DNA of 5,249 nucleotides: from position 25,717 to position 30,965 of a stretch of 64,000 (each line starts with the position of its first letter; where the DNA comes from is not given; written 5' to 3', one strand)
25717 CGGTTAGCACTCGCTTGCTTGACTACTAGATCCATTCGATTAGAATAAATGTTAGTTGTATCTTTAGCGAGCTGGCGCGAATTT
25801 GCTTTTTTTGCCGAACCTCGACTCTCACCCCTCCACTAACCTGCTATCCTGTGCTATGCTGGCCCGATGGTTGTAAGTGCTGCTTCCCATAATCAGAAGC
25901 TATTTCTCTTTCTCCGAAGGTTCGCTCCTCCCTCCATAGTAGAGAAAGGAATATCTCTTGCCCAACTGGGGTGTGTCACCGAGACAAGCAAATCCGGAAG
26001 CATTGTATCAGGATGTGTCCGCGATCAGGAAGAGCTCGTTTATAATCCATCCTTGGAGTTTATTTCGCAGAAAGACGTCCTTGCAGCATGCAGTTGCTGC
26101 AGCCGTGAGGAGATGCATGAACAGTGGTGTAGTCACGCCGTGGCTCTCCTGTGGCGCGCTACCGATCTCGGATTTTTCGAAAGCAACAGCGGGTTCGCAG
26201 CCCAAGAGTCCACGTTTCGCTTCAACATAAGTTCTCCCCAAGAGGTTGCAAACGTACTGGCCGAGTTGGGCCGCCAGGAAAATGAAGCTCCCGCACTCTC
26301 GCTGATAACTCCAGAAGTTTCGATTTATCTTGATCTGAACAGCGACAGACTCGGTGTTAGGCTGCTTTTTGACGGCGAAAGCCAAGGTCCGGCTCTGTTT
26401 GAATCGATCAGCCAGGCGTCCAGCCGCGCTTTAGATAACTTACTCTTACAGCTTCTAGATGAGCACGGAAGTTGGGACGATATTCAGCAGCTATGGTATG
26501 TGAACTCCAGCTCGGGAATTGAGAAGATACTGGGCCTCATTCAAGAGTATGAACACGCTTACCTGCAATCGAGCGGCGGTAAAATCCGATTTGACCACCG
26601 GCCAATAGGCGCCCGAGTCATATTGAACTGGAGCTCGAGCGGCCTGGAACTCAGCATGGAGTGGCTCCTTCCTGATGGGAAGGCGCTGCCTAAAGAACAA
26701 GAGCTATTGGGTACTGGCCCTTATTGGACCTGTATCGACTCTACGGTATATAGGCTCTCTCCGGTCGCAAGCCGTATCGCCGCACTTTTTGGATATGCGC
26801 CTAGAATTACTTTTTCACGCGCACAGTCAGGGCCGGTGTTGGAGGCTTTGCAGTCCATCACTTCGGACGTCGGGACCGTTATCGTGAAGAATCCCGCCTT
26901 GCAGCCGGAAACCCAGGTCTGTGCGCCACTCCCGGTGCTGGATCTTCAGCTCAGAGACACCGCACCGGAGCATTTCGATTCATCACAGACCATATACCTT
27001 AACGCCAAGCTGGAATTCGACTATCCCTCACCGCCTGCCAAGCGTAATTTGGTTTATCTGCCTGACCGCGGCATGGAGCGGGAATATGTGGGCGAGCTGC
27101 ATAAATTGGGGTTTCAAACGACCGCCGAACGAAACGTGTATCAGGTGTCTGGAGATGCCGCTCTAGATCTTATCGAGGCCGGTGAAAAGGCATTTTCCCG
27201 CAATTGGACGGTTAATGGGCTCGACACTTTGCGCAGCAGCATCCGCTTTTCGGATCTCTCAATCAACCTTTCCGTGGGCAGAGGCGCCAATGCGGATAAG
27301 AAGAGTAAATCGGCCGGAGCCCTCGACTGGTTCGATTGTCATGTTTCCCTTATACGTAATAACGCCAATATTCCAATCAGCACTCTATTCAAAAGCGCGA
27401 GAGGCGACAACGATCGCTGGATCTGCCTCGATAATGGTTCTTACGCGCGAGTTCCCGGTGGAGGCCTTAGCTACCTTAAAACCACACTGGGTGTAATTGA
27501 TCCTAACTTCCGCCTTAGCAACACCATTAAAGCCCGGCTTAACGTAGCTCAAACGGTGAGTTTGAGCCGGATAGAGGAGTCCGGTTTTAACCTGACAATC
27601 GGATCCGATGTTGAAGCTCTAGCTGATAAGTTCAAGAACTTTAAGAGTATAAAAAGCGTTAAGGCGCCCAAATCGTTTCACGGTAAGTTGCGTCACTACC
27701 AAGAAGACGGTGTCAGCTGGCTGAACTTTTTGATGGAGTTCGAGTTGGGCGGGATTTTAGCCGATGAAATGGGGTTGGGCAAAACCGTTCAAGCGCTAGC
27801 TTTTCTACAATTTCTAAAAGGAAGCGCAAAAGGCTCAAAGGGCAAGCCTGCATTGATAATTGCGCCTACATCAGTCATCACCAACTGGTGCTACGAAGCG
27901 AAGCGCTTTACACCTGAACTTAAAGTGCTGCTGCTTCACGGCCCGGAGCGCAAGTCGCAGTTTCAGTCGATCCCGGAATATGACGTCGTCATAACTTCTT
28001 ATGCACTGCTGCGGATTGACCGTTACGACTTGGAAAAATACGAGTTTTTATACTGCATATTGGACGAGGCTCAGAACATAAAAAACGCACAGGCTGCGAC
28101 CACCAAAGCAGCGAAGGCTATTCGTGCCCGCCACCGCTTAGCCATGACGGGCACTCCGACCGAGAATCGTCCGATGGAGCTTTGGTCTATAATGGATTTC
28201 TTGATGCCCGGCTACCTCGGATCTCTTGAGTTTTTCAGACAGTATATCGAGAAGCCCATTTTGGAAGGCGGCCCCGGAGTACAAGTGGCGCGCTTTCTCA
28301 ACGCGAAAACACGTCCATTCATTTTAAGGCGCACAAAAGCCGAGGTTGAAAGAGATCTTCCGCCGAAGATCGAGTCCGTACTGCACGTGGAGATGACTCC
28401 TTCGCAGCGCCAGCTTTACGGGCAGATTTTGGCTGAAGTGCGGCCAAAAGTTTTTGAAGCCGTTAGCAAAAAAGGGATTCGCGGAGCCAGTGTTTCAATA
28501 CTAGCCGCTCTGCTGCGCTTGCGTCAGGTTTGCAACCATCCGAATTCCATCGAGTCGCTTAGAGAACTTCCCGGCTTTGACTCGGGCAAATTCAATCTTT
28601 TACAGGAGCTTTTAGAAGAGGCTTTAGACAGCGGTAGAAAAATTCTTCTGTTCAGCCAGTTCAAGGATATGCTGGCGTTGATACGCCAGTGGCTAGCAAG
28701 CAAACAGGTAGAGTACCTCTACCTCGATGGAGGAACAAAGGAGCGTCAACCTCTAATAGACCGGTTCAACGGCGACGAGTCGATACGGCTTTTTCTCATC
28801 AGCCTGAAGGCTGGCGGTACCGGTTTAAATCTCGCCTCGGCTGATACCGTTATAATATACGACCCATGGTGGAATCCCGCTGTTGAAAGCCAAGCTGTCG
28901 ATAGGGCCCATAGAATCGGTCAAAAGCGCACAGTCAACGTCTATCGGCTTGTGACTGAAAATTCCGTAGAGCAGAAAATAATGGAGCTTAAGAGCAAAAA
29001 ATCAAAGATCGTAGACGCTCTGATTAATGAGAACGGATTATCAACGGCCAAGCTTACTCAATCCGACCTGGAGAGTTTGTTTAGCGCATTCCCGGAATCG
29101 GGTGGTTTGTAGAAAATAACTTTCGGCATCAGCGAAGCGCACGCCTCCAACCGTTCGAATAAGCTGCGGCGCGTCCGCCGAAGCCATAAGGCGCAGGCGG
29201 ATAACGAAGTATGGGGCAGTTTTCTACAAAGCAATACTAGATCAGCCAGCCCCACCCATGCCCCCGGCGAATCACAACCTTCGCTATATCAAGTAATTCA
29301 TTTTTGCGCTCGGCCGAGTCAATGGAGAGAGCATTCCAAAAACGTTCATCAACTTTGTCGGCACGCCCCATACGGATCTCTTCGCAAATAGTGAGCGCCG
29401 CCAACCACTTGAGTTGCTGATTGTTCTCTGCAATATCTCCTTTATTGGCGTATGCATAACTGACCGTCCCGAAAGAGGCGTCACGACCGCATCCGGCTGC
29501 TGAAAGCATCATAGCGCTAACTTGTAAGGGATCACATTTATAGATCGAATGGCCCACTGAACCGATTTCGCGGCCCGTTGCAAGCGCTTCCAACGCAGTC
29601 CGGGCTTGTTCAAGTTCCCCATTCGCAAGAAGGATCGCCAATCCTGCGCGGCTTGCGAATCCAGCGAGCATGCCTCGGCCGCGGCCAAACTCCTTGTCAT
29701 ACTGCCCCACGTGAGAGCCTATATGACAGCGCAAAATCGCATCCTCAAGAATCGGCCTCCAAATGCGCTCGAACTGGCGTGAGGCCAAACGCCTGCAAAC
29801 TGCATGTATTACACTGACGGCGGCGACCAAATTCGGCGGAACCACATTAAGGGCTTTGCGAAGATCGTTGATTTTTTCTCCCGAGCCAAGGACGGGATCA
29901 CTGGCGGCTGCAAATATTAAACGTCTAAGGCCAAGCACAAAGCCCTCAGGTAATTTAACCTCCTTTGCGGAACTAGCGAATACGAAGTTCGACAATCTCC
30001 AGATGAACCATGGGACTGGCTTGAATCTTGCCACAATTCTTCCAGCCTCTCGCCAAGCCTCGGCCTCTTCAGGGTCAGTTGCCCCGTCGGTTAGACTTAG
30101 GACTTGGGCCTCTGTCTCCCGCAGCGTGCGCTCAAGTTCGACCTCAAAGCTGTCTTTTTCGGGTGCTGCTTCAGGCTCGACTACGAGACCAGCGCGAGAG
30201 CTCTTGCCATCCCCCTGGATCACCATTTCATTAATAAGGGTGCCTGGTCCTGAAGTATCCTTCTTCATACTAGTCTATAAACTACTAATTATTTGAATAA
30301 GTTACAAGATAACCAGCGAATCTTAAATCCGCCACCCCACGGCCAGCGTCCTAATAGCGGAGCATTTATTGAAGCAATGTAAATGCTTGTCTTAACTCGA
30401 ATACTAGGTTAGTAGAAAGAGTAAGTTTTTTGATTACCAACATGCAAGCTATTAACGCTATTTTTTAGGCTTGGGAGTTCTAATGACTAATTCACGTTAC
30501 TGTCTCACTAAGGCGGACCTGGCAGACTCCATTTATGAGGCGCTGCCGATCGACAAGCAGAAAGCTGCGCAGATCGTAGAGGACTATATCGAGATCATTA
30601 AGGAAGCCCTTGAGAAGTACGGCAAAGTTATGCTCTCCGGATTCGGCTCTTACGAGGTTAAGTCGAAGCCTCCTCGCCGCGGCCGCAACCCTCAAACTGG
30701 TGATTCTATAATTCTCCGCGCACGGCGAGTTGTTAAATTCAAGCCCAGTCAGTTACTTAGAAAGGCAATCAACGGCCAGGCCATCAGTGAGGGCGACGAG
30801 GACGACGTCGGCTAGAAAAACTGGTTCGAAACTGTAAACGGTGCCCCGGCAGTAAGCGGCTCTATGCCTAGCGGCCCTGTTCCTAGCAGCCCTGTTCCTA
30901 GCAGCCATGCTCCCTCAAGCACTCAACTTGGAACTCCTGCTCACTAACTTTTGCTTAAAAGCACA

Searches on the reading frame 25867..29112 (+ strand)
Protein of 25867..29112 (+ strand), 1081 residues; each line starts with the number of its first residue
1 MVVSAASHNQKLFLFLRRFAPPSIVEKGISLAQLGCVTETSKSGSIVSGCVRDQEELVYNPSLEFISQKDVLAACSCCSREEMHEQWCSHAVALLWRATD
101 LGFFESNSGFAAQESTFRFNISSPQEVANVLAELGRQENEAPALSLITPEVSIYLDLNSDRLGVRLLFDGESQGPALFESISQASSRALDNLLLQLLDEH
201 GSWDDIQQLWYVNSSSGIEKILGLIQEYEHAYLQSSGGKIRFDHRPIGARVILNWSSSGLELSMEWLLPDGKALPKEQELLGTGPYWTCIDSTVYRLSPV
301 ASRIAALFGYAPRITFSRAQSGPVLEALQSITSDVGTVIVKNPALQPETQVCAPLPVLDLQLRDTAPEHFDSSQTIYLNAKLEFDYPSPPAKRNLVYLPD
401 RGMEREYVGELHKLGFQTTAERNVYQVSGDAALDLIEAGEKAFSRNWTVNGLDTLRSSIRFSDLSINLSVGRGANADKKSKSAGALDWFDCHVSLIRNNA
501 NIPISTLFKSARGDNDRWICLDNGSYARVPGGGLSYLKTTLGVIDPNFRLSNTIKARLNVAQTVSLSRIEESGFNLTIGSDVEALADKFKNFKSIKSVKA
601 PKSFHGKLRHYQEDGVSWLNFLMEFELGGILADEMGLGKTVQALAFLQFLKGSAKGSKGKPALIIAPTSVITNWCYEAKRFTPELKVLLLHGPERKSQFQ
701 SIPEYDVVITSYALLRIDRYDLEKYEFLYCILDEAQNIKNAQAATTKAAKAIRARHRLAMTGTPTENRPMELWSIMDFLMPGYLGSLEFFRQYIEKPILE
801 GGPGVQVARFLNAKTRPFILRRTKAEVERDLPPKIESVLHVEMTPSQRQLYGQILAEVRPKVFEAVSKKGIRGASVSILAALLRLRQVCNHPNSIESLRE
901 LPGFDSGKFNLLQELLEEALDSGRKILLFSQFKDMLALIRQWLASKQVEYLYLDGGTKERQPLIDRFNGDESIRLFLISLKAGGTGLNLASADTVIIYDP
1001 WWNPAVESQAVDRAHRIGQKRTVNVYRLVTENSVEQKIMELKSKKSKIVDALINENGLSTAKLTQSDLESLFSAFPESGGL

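Call 45: search_protein_families(library=pfam, proteins=[window:25867-29112:+], max_evalue=0.001)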
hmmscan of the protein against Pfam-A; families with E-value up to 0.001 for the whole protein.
window:25867-29112:+ (1081 aa): 5 families
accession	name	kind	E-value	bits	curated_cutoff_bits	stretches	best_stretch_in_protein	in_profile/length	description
PF00176.29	SNF2-rel_dom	-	6.5e-73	245.8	24.9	1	611-893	1-289/290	SNF2-related domain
PF00271.37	Helicase_C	-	5.6e-24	85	23.5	1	908-1018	2-110/110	Helicase conserved C-terminal domain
PF00270.35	DEAD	-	4.8e-08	33.4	26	1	634-767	22-163/167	DEAD/DEAH box helicase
PF04851.21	ResIII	-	8.1e-08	32.8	22.5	1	607-765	3-163/164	Type III restriction enzyme, res subunit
PF11496.14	HDA2-3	-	2.9e-06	27.1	27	1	839-1044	8-235/278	Class II histone deacetylase complex subunits 2 and 3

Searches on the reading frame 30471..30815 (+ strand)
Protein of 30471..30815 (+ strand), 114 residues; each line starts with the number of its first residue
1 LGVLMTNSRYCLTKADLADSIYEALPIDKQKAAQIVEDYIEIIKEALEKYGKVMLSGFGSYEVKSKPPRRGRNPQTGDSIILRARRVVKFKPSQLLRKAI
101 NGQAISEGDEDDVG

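Call 45: search_protein_families(library=pfam, proteins=[window:30471-30815:+], max_evalue=0.001)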
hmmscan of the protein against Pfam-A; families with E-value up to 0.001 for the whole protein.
window:30471-30815:+ (114 aa): 2 families
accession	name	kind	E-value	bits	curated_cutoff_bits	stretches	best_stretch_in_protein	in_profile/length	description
PF00216.26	Bac_DNA_binding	-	1.2e-28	99.6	22.4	1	12-101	1-90/90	Bacterial DNA-binding protein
PF18175.6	HU-CCDC81_bac_2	-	9.6e-05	22.6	35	1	17-60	3-46/70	CCDC81-like prokaryotic HU domain 2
